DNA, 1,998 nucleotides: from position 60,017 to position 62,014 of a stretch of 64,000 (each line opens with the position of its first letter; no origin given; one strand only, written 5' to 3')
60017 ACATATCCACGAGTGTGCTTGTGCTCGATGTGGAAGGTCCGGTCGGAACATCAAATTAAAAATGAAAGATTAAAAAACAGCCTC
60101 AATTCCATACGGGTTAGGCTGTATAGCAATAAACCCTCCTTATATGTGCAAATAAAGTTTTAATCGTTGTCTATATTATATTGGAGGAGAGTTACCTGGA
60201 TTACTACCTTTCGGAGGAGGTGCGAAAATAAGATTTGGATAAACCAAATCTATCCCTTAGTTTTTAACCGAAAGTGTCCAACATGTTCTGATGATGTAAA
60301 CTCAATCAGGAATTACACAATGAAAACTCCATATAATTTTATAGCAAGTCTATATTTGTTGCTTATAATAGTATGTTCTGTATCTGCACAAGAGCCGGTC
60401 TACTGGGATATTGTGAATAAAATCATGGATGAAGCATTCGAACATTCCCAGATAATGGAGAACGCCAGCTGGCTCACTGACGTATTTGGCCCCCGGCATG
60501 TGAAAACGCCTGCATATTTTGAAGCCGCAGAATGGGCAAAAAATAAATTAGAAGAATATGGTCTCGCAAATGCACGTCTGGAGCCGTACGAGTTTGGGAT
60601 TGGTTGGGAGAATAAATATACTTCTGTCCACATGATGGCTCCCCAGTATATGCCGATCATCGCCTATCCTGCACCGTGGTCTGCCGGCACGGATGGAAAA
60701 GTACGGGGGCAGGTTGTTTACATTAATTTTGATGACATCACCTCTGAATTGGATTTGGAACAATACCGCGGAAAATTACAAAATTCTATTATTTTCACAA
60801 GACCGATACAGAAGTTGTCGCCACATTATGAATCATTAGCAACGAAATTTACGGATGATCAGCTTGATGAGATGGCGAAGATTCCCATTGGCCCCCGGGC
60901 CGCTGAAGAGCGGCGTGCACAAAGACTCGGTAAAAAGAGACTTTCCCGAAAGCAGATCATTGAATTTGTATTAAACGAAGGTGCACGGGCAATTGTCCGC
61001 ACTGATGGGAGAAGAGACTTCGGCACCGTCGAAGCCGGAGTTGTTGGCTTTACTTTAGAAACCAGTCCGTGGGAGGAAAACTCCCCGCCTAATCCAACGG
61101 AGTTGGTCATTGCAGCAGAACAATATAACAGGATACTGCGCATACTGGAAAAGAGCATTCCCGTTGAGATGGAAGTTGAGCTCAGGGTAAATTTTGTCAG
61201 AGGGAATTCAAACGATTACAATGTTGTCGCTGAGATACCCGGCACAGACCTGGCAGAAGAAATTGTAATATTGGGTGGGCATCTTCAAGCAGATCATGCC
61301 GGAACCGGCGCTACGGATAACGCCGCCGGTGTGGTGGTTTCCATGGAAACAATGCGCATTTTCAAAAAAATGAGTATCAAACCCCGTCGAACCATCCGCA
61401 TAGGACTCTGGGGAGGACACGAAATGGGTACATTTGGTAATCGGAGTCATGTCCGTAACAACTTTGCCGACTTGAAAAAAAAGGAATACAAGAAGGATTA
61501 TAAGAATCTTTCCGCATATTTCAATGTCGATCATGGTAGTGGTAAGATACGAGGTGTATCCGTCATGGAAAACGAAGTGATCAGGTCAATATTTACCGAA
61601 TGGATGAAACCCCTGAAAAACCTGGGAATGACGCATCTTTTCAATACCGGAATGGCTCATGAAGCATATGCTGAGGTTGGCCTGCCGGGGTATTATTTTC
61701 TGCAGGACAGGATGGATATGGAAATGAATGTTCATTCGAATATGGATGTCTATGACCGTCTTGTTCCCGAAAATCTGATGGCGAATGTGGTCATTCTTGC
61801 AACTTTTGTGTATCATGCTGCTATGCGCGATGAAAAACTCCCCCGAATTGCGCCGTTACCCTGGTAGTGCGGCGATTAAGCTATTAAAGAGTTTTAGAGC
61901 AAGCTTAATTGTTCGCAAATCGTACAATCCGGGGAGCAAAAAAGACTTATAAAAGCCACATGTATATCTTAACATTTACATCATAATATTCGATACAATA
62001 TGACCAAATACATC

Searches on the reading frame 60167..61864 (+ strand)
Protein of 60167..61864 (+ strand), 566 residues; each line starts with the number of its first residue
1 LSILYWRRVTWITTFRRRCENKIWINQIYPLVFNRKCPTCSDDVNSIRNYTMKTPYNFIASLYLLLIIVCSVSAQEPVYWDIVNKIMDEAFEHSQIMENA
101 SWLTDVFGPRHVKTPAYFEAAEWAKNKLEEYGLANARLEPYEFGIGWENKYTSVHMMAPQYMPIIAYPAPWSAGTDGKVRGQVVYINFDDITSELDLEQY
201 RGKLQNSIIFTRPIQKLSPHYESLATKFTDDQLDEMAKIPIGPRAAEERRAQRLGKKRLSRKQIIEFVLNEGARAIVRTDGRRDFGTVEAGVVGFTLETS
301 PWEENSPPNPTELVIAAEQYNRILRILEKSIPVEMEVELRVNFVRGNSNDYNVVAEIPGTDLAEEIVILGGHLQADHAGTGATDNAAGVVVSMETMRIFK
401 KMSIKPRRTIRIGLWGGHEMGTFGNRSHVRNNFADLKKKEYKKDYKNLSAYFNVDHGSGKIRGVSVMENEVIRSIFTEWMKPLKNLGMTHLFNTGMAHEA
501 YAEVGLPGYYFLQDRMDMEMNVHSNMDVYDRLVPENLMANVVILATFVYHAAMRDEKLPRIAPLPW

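Call 73: search_protein_families(library=pfam, proteins=[window:60167-61864:+], max_evalue=0.00001)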
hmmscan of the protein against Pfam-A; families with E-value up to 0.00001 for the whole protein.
window:60167-61864:+ (566 aa): 1 family
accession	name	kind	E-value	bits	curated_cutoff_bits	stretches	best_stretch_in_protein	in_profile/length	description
PF04389.22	Peptidase_M28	-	2.1e-18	67.2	21.3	1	352-543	1-188/193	Peptidase family M28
